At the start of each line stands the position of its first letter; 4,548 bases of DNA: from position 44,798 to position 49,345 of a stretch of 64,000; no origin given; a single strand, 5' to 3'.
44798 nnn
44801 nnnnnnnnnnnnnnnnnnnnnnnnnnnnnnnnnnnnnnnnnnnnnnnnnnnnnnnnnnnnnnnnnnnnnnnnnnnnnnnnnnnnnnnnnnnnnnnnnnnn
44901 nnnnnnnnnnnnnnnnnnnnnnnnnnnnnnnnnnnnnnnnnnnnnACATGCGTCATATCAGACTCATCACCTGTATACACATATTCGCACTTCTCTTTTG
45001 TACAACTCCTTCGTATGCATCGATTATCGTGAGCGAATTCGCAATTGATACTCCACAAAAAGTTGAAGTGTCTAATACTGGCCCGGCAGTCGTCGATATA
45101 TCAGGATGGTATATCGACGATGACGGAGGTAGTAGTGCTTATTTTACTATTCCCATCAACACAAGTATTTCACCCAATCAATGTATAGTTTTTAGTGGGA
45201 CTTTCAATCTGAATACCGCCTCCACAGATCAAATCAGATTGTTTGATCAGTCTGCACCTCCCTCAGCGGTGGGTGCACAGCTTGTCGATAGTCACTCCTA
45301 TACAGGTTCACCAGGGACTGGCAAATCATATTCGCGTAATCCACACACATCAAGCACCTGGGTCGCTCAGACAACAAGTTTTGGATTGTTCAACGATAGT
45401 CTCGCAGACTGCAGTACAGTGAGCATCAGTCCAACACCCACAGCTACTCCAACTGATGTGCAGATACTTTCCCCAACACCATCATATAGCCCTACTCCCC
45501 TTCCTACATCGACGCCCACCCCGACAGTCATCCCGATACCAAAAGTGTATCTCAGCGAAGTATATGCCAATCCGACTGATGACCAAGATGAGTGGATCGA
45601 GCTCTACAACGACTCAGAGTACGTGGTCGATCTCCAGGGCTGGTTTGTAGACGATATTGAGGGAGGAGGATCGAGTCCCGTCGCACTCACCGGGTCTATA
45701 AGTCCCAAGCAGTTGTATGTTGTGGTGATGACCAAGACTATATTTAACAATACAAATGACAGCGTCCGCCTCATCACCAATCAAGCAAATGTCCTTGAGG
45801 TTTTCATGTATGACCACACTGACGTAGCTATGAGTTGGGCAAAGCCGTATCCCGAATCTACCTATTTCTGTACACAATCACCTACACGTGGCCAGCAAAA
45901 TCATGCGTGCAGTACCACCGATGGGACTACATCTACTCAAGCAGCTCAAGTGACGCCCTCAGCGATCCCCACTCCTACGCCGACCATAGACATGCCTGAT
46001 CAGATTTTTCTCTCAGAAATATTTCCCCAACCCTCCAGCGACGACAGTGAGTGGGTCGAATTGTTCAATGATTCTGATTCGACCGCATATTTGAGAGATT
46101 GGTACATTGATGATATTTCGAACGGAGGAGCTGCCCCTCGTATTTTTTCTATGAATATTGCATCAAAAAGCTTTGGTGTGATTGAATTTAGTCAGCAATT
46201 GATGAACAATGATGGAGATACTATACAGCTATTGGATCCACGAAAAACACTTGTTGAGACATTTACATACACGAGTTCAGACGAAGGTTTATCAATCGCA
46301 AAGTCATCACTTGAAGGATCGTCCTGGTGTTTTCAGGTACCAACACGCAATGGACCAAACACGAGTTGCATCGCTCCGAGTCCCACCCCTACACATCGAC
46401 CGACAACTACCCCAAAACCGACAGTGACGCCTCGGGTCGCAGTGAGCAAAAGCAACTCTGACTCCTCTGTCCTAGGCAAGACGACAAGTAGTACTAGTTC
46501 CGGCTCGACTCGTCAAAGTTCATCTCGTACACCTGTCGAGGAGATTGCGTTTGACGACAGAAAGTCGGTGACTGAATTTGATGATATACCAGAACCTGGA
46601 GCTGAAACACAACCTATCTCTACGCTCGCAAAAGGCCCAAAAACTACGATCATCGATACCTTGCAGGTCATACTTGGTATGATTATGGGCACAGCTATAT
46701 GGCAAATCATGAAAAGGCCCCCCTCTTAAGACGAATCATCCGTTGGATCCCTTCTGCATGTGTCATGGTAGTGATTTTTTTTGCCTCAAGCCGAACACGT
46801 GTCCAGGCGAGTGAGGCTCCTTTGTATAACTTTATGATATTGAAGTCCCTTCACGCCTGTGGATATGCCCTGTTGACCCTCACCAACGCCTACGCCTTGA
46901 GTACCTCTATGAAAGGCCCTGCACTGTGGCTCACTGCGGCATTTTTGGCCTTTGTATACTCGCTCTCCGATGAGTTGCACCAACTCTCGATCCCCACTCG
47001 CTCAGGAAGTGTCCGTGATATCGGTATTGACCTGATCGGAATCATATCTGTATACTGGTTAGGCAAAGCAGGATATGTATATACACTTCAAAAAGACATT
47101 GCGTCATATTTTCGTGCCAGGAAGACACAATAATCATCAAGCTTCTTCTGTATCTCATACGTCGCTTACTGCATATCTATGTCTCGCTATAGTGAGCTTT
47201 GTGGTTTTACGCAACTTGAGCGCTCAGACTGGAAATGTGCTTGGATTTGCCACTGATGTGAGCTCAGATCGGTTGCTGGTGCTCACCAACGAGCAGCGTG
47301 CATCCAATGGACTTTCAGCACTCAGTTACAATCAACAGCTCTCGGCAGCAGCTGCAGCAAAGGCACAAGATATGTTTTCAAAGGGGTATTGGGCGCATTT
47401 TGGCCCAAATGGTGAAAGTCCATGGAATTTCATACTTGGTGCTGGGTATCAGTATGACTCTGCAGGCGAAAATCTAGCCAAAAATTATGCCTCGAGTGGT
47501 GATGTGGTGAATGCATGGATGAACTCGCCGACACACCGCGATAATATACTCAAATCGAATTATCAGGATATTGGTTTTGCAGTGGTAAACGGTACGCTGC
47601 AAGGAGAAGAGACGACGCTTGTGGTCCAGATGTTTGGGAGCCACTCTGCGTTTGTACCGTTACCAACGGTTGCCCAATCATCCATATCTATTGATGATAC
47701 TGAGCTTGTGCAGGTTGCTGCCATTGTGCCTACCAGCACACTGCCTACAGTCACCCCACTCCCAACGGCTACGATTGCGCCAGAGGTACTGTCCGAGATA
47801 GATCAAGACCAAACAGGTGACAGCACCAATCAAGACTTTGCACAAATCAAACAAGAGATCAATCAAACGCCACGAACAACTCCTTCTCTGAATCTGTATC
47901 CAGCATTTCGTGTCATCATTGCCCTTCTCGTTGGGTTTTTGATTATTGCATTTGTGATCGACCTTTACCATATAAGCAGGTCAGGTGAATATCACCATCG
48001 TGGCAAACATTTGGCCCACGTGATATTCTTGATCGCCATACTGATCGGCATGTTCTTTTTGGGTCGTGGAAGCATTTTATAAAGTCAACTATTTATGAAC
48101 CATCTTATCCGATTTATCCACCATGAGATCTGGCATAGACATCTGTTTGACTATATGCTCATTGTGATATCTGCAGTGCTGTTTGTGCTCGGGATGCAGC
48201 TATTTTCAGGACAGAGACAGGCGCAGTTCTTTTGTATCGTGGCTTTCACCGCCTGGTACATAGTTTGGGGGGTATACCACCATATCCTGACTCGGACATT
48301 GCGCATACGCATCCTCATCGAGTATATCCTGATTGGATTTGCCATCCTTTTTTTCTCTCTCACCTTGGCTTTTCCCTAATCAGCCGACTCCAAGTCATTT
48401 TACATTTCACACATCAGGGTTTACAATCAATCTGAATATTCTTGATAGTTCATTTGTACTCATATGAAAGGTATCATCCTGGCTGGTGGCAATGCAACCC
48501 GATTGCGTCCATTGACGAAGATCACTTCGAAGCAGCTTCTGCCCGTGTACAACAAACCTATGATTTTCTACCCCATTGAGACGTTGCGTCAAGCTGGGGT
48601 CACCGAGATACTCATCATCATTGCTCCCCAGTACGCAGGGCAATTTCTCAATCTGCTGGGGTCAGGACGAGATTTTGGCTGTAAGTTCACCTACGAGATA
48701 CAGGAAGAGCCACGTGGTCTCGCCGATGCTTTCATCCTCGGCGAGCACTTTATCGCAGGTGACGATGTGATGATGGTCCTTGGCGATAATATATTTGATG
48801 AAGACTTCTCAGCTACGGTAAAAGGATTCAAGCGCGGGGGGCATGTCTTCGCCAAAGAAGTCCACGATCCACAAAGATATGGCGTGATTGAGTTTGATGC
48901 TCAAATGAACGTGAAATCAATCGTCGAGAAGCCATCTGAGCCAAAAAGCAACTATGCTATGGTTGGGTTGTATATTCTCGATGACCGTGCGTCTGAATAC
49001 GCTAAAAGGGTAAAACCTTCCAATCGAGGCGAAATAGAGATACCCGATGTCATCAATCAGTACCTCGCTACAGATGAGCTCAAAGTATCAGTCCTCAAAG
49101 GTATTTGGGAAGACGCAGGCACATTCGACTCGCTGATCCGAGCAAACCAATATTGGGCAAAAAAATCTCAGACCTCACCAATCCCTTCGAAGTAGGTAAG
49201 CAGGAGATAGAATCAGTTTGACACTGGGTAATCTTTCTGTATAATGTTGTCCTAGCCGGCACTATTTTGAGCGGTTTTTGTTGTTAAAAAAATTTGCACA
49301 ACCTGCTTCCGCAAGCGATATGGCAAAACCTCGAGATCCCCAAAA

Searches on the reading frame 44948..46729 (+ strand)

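Call 35: search_protein_families(library=pfam, proteins=[window:44948-46729:+], max_evalue=0.001)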
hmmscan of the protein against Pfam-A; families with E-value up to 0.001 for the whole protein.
window:44948-46729:+ (593 aa): 1 family
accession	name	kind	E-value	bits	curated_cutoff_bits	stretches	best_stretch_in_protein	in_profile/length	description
PF00932.25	LTD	-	9.1e-35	119.8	34.3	3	198-286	6-105/109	Lamin Tail Domain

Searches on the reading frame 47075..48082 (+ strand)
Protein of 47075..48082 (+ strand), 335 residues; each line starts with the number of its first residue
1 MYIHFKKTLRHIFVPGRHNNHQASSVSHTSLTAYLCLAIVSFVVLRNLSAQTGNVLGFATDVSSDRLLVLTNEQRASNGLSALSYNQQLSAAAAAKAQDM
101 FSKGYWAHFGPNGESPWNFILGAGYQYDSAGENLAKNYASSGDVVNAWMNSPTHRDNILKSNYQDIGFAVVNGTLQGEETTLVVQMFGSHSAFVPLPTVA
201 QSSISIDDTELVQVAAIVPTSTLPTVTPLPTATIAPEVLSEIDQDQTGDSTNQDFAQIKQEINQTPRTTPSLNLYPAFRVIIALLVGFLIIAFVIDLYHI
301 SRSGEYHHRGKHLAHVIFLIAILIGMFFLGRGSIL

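Call 35: search_protein_families(library=pfam, proteins=[window:47075-48082:+], max_evalue=0.001)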
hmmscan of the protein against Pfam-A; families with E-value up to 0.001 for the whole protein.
window:47075-48082:+ (335 aa): 1 family
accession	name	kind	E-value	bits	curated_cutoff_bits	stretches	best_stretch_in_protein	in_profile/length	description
PF00188.32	CAP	-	4.3e-21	76.4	21.1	1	70-186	3-116/117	Cysteine-rich secretory protein family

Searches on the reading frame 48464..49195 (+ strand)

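Call 35: search_protein_families(library=pfam, proteins=[window:48464-49195:+], max_evalue=0.001)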
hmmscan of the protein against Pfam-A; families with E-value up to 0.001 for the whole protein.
window:48464-49195:+ (243 aa): 2 families
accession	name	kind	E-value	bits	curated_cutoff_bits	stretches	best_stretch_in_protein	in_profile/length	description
PF00483.29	NTP_transferase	-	3.7e-62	210.5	21.2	1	2-231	1-242/245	Nucleotidyl transferase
PF12804.13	NTP_transf_3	-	1.2e-10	42.3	27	1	3-114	1-102/160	MobA-like NTP transferase domain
